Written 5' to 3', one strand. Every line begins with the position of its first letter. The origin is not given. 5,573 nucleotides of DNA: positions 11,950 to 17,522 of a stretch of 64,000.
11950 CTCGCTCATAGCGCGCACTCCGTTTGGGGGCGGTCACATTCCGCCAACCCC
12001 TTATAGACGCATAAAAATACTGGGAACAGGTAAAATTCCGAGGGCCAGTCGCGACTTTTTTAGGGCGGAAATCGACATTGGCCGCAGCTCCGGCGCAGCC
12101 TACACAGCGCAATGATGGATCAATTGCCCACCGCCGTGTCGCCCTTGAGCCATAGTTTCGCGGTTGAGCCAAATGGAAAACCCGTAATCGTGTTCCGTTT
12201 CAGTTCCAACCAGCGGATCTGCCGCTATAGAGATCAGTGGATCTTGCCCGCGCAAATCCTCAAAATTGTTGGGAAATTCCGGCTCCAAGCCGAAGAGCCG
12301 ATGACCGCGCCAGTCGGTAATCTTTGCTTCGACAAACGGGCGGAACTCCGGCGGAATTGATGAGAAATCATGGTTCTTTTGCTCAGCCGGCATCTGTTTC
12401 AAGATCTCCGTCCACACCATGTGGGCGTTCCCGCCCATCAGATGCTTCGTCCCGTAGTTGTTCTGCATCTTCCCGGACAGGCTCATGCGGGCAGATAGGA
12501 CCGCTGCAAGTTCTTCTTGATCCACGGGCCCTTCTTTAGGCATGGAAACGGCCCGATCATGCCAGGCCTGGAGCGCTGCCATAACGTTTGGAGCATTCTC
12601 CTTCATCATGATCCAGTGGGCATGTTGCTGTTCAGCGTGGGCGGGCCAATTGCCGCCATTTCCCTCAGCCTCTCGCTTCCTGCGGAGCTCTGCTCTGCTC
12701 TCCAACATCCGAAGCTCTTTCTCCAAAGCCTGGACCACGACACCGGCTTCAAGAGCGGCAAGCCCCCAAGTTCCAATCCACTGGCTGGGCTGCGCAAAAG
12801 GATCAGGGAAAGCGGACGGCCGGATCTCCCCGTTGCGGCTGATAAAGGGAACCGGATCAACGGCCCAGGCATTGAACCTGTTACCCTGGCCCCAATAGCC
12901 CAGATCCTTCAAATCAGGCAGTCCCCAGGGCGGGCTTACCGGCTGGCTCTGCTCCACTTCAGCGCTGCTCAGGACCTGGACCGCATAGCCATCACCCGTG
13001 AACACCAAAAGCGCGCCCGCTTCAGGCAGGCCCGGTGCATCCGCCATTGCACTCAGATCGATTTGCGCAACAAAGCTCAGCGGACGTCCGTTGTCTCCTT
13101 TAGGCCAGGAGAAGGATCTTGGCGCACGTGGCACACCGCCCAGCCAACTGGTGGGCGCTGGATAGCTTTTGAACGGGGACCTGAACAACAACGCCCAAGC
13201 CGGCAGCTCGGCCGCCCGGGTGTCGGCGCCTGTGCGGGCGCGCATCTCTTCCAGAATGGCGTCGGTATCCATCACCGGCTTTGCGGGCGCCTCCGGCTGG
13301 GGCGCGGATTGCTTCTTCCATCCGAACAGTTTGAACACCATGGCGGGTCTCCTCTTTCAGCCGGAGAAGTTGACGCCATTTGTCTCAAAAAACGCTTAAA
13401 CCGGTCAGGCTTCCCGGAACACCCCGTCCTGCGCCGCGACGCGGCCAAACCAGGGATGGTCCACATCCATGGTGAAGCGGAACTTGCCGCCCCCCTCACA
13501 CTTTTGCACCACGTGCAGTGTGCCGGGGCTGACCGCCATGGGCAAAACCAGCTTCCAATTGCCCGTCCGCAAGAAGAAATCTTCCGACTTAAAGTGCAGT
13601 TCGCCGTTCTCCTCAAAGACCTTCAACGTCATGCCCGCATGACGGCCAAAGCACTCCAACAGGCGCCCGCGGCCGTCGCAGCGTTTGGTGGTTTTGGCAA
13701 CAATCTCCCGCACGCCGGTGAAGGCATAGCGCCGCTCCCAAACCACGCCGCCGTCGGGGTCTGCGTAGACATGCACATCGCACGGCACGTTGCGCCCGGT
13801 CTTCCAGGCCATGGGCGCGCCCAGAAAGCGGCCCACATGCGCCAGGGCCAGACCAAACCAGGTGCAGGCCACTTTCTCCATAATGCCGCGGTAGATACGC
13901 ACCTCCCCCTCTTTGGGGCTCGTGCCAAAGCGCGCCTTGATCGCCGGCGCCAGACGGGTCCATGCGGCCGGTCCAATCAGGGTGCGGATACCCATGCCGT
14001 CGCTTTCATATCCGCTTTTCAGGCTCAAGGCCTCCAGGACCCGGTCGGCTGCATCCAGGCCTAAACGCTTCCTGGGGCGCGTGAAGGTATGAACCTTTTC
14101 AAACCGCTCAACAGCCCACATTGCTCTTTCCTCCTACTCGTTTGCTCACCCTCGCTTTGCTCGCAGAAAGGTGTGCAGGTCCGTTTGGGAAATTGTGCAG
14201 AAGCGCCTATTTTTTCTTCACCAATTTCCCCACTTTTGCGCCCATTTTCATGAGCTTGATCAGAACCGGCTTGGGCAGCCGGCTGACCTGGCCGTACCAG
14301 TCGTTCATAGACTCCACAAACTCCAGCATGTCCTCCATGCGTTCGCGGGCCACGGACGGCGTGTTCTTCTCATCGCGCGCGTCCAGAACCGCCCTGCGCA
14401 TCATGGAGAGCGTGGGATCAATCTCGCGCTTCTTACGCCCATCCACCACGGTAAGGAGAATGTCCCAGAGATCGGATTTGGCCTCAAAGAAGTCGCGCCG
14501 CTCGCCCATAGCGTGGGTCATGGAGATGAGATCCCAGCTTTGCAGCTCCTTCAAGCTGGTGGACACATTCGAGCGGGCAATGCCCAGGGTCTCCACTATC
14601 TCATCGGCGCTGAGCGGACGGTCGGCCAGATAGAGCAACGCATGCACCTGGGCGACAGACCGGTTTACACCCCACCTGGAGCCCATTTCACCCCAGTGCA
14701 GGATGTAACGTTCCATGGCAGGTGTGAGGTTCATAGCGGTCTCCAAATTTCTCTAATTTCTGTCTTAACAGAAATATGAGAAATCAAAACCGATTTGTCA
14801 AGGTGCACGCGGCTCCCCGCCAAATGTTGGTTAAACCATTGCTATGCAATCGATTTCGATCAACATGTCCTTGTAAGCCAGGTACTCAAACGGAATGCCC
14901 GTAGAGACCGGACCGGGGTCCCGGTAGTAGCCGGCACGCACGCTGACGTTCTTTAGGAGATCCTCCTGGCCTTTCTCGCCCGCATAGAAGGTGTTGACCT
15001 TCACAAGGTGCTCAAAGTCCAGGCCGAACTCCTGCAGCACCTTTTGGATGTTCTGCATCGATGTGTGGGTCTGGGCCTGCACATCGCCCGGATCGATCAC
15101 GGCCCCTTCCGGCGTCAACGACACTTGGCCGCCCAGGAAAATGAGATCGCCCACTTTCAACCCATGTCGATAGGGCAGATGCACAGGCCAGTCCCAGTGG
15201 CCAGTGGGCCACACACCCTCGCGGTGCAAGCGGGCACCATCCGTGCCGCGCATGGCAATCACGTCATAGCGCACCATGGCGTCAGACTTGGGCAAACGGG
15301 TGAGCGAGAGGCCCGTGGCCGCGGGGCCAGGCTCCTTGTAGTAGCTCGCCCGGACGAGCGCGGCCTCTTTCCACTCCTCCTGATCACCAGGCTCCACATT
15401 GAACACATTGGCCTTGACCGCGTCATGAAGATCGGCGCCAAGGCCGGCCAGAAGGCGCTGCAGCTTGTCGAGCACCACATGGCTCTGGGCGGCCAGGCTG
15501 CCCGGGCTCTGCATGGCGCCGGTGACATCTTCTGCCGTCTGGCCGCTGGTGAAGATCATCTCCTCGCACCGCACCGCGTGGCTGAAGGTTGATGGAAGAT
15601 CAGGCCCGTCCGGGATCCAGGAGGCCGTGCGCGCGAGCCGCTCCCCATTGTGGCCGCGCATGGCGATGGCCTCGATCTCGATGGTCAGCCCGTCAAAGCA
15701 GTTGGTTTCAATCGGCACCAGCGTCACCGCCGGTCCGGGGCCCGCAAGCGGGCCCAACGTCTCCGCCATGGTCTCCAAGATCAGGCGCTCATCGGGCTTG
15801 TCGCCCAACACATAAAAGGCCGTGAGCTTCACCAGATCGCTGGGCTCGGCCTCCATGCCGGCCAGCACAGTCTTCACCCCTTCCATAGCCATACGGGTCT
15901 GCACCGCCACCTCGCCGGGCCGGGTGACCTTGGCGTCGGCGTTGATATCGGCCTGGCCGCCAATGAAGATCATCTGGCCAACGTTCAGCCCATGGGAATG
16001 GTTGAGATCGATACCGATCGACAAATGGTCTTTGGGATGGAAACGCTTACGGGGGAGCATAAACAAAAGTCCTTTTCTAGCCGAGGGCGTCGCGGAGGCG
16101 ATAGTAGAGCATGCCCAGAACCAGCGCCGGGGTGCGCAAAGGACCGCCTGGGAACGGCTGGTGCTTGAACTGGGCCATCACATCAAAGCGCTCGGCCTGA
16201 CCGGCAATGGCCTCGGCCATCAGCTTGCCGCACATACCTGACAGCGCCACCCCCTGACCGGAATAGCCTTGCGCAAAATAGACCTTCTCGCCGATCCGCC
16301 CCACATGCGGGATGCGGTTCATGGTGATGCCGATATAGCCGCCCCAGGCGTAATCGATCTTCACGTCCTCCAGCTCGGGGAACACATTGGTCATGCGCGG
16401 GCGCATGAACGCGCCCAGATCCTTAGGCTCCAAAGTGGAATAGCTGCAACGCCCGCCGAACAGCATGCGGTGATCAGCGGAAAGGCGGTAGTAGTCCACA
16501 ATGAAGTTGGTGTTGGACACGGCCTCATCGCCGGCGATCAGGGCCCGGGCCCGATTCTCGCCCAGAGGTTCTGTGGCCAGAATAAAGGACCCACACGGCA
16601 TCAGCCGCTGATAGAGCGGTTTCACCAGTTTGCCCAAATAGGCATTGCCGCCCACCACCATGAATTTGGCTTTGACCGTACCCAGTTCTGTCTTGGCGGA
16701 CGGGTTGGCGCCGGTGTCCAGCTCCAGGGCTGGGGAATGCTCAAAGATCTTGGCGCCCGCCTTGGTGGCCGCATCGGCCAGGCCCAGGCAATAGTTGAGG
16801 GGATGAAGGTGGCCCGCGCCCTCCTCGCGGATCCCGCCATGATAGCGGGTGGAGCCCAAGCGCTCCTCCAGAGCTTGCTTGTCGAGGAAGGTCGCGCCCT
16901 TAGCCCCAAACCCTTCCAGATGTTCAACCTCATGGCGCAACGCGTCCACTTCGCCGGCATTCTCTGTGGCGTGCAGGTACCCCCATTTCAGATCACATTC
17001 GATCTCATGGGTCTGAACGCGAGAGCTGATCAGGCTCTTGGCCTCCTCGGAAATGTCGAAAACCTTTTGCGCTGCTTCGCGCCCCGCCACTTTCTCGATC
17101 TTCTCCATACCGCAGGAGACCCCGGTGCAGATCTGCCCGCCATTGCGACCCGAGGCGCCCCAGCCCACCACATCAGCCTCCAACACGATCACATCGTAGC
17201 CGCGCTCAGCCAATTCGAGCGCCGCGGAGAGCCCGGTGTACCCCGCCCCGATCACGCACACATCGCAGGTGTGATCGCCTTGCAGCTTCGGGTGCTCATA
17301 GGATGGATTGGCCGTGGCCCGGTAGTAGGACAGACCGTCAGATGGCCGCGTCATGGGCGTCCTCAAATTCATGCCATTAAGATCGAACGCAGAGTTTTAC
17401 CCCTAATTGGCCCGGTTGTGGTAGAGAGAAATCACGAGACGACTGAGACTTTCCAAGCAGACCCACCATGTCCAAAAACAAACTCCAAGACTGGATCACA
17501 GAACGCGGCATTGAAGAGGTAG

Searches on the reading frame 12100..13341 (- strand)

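Call 72: search_protein_families(library=pfam, proteins=[window:12100-13341:-], max_evalue=0.00001)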
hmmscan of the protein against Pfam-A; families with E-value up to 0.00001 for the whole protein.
window:12100-13341:- (413 aa): 1 family
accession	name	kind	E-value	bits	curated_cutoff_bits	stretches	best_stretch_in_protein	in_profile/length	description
PF09234.15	DUF1963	-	2.3e-11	44.9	23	1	65-115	1-51/216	Domain of unknown function (DUF1963)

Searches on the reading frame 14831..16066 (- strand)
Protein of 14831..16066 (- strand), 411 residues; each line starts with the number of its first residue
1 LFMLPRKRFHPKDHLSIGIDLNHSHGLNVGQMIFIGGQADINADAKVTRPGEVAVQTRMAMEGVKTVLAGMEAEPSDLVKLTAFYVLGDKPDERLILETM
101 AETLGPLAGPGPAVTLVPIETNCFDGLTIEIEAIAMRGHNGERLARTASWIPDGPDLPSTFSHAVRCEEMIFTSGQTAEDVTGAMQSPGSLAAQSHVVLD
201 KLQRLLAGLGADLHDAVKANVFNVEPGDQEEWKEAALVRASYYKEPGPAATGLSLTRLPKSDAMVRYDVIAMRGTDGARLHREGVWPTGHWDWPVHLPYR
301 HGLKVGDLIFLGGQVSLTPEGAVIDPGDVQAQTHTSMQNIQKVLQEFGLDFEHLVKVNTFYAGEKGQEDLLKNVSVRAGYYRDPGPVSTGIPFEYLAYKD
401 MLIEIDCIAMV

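Call 72: search_protein_families(library=pfam, proteins=[window:14831-16066:-], max_evalue=0.00001)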
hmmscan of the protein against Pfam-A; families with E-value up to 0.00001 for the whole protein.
window:14831-16066:- (411 aa): 1 family
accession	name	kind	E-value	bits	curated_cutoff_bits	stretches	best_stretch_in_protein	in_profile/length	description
PF01042.26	Ribonuc_L-PSP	-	3.7e-46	156.5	27.3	3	298-411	10-121/121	Endoribonuclease L-PSP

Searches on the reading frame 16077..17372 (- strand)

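Call 72: search_protein_families(library=pfam, proteins=[window:16077-17372:-], max_evalue=0.00001)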
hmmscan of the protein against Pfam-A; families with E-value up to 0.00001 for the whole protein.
window:16077-17372:- (431 aa): 5 families
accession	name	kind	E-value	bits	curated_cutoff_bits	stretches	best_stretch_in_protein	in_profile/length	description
PF01266.30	DAO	-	1.2e-69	235.9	27.9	1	37-387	1-352/353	FAD dependent oxidoreductase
PF13450.12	NAD_binding_8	-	9.5e-07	29.5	21.9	1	40-89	1-49/68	NAD(P)-binding Rossmann-like domain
PF07992.20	Pyr_redox_2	-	4.3e-06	26.8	26.1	1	37-139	2-91/291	Pyridine nucleotide-disulphide oxidoreductase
PF01494.25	FAD_binding_3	-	7.1e-06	25.9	22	0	36-66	2-32/349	FAD binding domain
PF00890.30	FAD_binding_2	-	7.3e-06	25.9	20.4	0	37-82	1-46/414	FAD binding domain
